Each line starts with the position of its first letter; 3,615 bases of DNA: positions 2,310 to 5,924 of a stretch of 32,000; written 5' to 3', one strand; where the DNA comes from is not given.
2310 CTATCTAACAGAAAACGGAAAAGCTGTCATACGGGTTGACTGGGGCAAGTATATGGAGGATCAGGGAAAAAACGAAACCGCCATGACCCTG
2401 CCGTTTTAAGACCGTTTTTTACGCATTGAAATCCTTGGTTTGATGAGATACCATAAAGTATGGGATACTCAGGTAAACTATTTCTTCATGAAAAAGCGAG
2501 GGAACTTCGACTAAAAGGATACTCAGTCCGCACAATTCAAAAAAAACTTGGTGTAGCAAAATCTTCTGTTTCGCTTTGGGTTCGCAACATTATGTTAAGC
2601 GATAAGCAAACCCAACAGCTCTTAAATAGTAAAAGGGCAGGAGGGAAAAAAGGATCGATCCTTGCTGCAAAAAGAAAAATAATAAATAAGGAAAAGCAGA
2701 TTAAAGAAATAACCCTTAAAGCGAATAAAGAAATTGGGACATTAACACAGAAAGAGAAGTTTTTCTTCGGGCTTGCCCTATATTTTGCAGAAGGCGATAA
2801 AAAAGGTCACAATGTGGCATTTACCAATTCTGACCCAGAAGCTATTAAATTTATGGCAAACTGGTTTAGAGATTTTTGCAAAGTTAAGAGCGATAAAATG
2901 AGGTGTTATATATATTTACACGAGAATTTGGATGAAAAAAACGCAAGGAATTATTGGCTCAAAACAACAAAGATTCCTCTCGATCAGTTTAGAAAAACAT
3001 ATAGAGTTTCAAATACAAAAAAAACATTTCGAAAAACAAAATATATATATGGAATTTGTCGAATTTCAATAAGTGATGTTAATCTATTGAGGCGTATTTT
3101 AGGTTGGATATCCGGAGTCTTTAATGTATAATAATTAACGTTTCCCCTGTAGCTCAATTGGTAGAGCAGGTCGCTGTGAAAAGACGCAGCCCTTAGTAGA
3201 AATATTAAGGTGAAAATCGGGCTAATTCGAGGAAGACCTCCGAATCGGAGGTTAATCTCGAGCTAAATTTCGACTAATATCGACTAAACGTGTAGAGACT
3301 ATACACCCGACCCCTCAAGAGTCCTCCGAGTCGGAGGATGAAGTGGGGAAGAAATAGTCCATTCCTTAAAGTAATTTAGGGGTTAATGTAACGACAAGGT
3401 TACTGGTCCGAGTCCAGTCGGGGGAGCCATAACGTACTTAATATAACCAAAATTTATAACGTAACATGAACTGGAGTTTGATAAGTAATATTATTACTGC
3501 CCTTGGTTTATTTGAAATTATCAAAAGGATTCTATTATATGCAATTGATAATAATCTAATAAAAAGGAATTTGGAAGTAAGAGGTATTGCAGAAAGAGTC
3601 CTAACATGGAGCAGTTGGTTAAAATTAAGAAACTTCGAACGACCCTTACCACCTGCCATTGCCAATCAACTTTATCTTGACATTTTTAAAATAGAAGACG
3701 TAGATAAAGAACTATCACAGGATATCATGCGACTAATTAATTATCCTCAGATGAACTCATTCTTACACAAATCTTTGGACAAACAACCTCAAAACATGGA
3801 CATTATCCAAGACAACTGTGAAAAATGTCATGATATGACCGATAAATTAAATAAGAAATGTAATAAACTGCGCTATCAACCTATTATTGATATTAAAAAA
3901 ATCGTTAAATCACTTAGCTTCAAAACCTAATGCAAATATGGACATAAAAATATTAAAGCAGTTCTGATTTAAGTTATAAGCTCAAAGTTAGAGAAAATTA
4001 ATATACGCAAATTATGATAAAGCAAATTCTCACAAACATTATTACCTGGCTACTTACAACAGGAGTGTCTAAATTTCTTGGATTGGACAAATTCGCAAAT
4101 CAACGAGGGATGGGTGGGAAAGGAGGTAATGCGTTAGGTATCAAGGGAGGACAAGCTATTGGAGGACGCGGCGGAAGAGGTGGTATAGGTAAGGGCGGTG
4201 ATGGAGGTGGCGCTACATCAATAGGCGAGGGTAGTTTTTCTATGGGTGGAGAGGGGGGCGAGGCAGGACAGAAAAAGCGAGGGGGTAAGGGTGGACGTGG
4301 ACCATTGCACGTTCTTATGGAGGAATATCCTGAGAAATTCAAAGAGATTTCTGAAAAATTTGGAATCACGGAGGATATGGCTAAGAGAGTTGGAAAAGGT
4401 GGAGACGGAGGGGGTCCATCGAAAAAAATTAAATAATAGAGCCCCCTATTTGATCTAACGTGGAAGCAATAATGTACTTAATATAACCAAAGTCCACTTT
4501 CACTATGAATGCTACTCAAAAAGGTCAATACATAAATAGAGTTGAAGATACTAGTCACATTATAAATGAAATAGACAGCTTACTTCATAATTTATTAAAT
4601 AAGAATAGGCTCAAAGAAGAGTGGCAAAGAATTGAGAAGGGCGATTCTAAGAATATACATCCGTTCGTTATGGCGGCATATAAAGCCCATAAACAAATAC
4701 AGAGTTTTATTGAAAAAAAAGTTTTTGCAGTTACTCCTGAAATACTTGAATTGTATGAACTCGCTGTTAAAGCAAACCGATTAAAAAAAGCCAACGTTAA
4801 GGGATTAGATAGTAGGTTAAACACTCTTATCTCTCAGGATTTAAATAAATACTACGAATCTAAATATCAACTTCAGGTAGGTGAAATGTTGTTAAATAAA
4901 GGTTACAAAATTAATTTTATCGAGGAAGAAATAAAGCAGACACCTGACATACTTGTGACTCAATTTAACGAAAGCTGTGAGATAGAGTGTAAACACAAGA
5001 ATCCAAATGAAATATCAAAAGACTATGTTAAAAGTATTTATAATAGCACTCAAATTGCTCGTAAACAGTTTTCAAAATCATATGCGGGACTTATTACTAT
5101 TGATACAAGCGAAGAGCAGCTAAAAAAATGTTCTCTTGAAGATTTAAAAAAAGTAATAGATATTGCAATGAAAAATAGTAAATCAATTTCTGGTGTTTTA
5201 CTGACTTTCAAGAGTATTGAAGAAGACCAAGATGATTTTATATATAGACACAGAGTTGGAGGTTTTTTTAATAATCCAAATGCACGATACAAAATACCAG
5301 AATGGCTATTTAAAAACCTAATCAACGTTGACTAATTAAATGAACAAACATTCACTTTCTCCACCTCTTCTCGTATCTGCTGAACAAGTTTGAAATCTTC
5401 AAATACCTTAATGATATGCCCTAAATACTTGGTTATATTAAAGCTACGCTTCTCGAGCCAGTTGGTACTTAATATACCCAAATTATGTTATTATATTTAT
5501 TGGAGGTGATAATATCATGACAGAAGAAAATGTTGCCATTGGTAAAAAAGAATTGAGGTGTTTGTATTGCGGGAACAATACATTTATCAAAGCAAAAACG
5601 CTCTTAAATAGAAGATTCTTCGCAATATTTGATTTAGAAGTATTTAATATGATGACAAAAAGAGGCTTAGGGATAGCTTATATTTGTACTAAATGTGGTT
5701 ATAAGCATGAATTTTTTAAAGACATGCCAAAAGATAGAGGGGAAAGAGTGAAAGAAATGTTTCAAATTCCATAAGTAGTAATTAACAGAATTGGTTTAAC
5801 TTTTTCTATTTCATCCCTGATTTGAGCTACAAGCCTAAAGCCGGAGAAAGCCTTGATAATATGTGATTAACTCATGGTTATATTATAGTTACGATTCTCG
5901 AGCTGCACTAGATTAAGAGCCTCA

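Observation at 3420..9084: Integrase-less accessory array of about 5.6 kb anchored at the tRNA-Asn 3' end and closed by an 11-bp copy of that end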

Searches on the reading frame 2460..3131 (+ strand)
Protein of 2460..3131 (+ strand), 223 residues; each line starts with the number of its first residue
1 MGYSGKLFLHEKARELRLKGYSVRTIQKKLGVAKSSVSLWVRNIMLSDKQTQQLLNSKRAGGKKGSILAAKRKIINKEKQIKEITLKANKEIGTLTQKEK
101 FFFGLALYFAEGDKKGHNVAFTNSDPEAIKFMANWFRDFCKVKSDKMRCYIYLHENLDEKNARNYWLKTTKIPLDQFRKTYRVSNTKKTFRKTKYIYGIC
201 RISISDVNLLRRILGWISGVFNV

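Call 15: search_protein_families(library=pfam, max_evalue=0.01, proteins=[window:2460-3131:+])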
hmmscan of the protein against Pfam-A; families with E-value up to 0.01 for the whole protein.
window:2460-3131:+ (223 aa): 1 family
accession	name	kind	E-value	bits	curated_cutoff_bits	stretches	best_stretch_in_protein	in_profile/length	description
PF13384.12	HTH_23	-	0.0039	17.4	24.6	1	16-43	13-40/50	Homeodomain-like domain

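Call 22: search_protein_families(library=phrogs, max_evalue=0.01, proteins=[window:2460-3131:+])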
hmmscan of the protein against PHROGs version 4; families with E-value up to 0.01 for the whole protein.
window:2460-3131:+ (223 aa): 1 family
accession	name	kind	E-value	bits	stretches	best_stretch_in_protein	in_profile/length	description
phrog_10624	-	unknown function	0.0067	16.9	0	13-44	19-50/165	-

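Call 23: search_protein_families(library=ncbifam, max_evalue=0.01, proteins=[window:2460-3131:+])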
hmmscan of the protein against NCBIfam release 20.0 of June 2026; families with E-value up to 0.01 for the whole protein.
window:2460-3131:+ (223 aa): 1 family
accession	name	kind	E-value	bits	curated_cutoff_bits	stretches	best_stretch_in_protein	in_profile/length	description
NF033516.0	transpos_IS3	equivalog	0.0056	16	160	1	12-94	6-86/369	IS3 family transposase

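Call 24: search_protein_families(library=padloc, max_evalue=0.01, proteins=[window:2460-3131:+])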
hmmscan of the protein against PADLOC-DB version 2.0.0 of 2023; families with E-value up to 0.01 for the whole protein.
window:2460-3131:+ (223 aa): 0 families

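Call 93: search_solved_structures(query=window:2460-3131:+, max_evalue=1)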
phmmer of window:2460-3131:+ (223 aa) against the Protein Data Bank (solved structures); distinct sequences matched with E-value up to 1: 5.
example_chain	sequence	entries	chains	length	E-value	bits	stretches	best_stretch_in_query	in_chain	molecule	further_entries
4l8t_A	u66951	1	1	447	0.082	15.8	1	137-211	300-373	Unconventional myosin-Vc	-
6ivu_B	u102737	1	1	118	0.094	15.6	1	149-216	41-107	RNA polymerase sigma factor SigI1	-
4lqz_A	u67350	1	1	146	0.35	13.7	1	119-175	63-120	Uncharacterized protein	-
5tn0_A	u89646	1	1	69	0.69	12.7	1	17-47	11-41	HTH-type transcriptional regulator SinR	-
3qq6_A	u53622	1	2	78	0.89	12.4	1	17-47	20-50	HTH-type transcriptional regulator sinR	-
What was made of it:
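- Tried and rejected: It could not be confirmed as a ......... enzyme (calls 15, 93).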

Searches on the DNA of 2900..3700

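Call 8: search_rna_families(source=window, start=2900, end=3700, threshold=evalue, max_evalue=10, show_alignments=3)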
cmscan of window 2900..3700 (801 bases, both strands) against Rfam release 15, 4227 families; matches with E-value up to 10: 4.
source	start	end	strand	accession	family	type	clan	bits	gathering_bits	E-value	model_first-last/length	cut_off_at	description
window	3166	3381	+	RF00028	Intron_gpI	Intron;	-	66.4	50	1.6e-16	1-253/253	no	Group I catalytic intron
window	3231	3268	-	RF01813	rdlD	Gene; antitoxin;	-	20.7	50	0.16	1-66/66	no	rdlD antitoxin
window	3384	3461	+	RF01201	snR40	Gene; snRNA; snoRNA; CD-box;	CL00054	16.3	50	1.8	1-93/93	no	Small nucleolar RNA snR40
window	3228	3260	-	RF01263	snR191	Gene; snRNA; snoRNA; HACA-box;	CL00043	12.9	46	2.6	142-174/273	no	Small nucleolar RNA snR191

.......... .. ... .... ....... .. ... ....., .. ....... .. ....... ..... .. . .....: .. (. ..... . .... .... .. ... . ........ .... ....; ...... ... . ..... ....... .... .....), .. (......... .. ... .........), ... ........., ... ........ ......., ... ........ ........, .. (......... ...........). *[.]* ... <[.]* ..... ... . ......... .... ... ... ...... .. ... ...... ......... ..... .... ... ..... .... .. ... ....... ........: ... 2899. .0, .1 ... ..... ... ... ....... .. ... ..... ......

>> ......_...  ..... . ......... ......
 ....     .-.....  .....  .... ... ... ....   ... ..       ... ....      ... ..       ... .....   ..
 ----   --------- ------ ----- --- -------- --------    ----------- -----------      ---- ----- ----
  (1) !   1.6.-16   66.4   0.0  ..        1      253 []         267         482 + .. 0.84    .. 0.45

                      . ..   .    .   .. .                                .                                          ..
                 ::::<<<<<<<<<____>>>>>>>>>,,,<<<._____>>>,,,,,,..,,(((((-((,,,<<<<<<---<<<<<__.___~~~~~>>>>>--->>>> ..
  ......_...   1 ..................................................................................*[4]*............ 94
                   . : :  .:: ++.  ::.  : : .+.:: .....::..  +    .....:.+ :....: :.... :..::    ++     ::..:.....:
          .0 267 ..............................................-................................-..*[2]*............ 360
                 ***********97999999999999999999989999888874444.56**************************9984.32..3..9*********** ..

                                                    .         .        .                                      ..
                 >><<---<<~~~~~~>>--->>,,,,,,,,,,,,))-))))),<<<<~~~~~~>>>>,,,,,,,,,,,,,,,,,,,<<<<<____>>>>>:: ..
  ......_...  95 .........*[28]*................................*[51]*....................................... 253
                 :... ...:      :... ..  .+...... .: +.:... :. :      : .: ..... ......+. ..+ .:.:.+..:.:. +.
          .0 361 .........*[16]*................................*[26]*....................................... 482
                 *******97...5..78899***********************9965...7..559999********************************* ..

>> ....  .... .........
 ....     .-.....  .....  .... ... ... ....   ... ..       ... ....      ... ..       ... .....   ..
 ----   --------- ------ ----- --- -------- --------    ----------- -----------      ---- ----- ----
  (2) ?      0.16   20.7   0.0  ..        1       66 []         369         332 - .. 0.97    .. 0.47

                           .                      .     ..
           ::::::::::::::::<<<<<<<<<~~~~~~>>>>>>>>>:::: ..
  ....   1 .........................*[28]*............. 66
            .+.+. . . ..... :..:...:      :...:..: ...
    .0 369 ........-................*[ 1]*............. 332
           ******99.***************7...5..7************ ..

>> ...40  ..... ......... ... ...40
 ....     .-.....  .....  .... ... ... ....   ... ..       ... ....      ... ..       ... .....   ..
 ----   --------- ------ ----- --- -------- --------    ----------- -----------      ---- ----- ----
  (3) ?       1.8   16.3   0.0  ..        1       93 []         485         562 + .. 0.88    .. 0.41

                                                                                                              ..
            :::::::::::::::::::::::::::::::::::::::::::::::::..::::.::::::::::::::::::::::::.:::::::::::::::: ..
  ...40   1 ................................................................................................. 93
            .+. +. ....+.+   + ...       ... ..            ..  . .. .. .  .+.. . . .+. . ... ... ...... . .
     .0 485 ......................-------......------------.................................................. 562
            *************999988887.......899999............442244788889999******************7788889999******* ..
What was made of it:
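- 3178..3388 (+): Group I intron in the anticodon loop, between anticodon positions 35 and 36. Rfam RF00028, 66.4 bits against a gathering score of 50, E 1.6e-16, full model matched at 3166-3381 (call 8).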

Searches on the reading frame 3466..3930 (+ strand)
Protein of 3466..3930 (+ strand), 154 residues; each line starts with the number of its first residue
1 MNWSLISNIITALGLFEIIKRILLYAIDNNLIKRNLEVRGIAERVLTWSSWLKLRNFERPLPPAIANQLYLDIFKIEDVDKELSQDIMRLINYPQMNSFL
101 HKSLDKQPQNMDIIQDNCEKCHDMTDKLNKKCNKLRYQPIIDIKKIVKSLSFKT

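Call 15: search_protein_families(library=pfam, max_evalue=0.01, proteins=[window:3466-3930:+])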
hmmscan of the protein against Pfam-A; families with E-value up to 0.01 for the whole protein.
window:3466-3930:+ (154 aa): 0 families

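Call 22: search_protein_families(library=phrogs, max_evalue=0.01, proteins=[window:3466-3930:+])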
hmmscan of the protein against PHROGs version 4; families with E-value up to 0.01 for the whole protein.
window:3466-3930:+ (154 aa): 0 families

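Call 23: search_protein_families(library=ncbifam, max_evalue=0.01, proteins=[window:3466-3930:+])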
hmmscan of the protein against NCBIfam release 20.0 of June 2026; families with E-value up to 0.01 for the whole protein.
window:3466-3930:+ (154 aa): 0 families

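Call 24: search_protein_families(library=padloc, max_evalue=0.01, proteins=[window:3466-3930:+])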
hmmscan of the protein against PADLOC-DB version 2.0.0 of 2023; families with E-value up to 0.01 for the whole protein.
window:3466-3930:+ (154 aa): 0 families
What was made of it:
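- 3466..3930 (+): Cargo gene o154 (orphan, N-terminal helix). No family found (calls 15, 22-24).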

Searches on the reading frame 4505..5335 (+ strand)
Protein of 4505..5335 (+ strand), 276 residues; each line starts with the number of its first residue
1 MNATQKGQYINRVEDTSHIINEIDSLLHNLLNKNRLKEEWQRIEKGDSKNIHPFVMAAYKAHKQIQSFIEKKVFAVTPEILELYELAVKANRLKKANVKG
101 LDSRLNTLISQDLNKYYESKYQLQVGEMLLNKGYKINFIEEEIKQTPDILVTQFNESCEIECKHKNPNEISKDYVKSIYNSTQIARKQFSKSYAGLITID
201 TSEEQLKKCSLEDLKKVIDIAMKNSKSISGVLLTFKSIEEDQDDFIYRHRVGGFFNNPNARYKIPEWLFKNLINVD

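Call 15: search_protein_families(library=pfam, max_evalue=0.01, proteins=[window:4505-5335:+])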
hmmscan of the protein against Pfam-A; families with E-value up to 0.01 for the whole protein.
window:4505-5335:+ (276 aa): 0 families

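Call 22: search_protein_families(library=phrogs, max_evalue=0.01, proteins=[window:4505-5335:+])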
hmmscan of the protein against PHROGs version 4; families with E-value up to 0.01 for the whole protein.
window:4505-5335:+ (276 aa): 1 family
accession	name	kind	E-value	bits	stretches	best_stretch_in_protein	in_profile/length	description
phrog_17577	-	DNA, RNA and nucleotide metabolism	0.0081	16.5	0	109-182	77-151/210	restriction endonuclease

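Call 23: search_protein_families(library=ncbifam, max_evalue=0.01, proteins=[window:4505-5335:+])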
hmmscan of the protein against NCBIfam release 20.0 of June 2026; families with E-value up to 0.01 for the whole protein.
window:4505-5335:+ (276 aa): 0 families

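Call 24: search_protein_families(library=padloc, max_evalue=0.01, proteins=[window:4505-5335:+])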
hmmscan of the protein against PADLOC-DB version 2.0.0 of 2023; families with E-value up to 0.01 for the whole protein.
window:4505-5335:+ (276 aa): 0 families

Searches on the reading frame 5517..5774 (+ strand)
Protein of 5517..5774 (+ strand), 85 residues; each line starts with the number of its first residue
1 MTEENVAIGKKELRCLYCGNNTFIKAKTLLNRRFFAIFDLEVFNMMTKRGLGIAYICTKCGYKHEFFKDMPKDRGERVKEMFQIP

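Call 15: search_protein_families(library=pfam, max_evalue=0.01, proteins=[window:5517-5774:+])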
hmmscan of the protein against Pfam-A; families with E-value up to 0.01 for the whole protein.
window:5517-5774:+ (85 aa): 0 families

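Call 22: search_protein_families(library=phrogs, max_evalue=0.01, proteins=[window:5517-5774:+])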
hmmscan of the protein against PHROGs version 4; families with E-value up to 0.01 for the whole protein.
window:5517-5774:+ (85 aa): 1 family
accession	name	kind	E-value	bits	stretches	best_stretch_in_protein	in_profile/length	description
phrog_9369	-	unknown function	0.0066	17.2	0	57-79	43-65/69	-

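Call 23: search_protein_families(library=ncbifam, max_evalue=0.01, proteins=[window:5517-5774:+])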
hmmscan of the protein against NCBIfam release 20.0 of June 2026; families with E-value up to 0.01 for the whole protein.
window:5517-5774:+ (85 aa): 1 family
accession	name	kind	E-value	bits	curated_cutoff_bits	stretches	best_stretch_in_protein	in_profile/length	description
NF001607.0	PRK00398.1-4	equivalog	5.9e-05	22.7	89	0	11-37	27-53/53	DNA-directed RNA polymerase subunit P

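Call 24: search_protein_families(library=padloc, max_evalue=0.01, proteins=[window:5517-5774:+])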
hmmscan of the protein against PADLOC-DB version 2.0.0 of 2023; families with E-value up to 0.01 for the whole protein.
window:5517-5774:+ (85 aa): 0 families
